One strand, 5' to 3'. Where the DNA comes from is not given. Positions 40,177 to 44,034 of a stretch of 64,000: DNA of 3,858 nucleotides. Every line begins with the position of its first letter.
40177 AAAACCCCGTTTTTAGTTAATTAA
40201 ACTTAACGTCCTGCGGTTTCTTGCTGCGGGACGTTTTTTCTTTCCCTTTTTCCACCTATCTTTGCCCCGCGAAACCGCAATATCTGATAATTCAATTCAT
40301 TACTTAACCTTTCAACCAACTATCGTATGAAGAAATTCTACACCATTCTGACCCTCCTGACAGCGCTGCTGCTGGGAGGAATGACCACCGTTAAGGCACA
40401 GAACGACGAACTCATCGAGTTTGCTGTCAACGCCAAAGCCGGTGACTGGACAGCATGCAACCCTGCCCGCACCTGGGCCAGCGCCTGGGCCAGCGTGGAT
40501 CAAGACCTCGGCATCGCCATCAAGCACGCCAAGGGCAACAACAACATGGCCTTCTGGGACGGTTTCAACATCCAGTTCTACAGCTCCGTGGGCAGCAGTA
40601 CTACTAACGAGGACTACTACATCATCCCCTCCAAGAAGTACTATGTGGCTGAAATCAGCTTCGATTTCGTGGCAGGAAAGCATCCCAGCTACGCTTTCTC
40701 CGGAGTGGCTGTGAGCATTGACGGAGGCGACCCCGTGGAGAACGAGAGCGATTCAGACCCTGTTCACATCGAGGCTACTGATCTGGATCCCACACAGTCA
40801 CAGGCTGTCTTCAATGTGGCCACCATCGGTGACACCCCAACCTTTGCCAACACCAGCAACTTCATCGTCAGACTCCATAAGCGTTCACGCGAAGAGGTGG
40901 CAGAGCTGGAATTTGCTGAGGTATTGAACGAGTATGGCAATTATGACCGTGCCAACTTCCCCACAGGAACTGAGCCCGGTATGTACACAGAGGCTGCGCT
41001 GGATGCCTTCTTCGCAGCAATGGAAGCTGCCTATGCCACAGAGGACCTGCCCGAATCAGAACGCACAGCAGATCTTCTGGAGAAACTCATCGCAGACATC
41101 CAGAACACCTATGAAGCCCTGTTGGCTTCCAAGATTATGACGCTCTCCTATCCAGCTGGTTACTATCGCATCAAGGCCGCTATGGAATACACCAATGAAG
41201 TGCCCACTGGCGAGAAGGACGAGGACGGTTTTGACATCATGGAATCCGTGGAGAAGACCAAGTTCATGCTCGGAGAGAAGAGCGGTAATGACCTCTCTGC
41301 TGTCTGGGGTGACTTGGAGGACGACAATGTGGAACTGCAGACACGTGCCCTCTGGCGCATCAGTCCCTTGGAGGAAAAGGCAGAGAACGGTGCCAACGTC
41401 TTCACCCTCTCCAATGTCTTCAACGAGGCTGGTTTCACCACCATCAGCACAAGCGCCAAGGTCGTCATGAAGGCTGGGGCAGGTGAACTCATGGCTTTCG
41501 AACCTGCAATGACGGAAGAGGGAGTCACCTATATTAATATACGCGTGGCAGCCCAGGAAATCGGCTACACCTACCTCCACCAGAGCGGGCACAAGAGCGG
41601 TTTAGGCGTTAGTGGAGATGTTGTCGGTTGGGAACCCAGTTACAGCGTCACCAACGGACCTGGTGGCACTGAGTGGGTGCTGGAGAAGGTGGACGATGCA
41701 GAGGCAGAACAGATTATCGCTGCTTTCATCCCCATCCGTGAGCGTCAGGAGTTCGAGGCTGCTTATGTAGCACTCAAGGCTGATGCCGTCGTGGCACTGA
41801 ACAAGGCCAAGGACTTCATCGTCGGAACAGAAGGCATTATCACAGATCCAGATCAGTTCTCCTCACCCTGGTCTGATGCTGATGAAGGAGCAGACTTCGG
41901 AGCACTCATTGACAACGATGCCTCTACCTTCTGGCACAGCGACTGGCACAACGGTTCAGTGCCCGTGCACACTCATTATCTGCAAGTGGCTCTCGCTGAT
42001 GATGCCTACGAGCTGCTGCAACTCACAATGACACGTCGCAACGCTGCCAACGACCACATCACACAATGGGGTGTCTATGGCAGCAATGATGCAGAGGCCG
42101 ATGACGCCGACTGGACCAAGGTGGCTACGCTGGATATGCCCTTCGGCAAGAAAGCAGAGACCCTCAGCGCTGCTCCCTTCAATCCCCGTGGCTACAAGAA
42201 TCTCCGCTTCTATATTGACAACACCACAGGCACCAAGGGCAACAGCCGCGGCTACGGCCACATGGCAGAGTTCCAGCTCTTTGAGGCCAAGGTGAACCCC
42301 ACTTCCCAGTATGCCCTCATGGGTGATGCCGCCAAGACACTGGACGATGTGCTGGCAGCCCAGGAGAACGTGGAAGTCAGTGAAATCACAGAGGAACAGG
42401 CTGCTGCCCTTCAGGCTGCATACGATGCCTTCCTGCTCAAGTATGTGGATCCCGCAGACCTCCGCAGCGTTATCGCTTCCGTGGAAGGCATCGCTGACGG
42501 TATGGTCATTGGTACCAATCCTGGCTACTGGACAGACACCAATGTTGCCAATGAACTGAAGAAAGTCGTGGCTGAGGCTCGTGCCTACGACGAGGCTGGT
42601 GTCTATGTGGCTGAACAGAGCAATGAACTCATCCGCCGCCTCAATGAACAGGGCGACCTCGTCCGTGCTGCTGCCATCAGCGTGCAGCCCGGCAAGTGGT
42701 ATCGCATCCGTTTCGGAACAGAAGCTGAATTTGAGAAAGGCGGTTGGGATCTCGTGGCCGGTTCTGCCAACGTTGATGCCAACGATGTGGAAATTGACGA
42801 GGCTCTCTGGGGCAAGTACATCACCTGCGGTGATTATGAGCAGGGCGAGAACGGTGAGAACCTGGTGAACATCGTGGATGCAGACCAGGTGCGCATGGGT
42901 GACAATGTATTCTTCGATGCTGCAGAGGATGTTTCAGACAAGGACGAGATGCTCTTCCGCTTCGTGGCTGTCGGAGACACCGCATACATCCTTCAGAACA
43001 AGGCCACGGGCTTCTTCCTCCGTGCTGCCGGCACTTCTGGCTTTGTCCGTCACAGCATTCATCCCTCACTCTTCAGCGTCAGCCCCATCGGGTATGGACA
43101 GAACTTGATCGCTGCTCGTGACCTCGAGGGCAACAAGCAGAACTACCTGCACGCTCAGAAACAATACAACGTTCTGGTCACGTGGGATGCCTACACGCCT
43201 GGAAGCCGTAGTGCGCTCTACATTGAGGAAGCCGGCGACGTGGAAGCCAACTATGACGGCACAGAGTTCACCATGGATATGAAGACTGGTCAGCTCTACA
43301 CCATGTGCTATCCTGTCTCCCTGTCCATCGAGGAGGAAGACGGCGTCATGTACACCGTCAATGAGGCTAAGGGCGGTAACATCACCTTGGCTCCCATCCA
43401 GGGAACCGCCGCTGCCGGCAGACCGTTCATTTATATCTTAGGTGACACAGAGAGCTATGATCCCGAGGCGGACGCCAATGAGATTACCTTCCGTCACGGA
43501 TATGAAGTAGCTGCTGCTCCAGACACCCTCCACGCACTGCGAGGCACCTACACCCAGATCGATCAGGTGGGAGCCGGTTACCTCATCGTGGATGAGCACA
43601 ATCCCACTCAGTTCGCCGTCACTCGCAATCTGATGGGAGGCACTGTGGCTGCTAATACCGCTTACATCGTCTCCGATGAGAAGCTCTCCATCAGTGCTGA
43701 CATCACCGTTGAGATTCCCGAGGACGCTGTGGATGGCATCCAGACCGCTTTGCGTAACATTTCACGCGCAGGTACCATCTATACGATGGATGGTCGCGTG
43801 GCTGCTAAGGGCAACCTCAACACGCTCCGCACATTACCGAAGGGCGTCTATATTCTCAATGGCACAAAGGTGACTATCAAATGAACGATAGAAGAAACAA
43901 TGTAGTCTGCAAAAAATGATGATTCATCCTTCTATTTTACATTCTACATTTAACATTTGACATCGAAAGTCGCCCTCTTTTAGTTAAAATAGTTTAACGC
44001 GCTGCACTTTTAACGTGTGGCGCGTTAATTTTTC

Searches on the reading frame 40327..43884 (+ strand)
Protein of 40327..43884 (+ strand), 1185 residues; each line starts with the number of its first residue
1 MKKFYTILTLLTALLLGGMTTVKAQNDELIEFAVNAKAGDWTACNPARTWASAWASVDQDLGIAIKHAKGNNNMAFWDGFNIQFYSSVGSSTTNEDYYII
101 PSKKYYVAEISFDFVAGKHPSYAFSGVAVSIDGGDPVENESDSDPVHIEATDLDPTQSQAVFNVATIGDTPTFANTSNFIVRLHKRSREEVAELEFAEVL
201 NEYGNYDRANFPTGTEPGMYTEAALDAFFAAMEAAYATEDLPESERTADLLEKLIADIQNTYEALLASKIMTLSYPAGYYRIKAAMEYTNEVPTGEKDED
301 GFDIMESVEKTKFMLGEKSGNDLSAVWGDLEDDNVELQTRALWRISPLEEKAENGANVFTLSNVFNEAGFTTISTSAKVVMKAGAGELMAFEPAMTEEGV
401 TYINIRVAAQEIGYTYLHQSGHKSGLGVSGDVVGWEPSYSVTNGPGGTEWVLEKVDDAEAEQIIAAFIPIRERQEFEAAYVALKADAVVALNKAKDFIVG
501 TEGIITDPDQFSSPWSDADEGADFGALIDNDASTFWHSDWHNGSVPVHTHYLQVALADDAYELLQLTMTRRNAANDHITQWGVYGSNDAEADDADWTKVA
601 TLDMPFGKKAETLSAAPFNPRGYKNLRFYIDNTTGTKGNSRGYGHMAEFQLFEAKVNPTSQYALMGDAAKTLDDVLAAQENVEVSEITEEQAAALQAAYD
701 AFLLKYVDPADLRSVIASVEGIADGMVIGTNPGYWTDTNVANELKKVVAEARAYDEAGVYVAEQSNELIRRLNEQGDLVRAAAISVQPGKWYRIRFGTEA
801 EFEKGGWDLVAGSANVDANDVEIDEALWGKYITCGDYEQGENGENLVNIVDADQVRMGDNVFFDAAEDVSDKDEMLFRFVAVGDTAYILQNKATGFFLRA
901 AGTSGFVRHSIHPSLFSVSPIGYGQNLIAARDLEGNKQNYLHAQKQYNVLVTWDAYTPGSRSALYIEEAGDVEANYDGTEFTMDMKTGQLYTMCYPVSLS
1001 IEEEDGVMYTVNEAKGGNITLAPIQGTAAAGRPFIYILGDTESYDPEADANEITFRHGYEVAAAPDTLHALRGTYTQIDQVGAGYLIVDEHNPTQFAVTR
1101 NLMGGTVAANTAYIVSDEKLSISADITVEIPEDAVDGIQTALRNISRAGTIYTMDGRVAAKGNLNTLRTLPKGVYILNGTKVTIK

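Call 32: search_protein_families(library=pfam, proteins=[window:40327-43884:+], max_evalue=0.001)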
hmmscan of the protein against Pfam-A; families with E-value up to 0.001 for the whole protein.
window:40327-43884:+ (1185 aa): 1 family
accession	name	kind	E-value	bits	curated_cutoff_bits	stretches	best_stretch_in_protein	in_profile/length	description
PF00754.31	F5_F8_type_C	-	3.7e-08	34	28.2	1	519-644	10-122/127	F5/8 type C domain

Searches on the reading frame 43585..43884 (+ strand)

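Call 52: search_protein_families(library=ncbifam, proteins=[window:43585-43884:+], max_evalue=10)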
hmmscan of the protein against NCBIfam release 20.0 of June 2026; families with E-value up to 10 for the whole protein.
window:43585-43884:+ (99 aa): 2 families
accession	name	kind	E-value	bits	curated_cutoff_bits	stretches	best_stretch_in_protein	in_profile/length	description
TIGR04183.1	Por_Secre_tail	domain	0.0069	16.3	23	1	64-92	24-57/72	T9SS type A sorting domain-containing protein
NF007225.0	PRK09643.1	equivalog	0.14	11.8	190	1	31-73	37-79/204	RNA polymerase sigma factor SigM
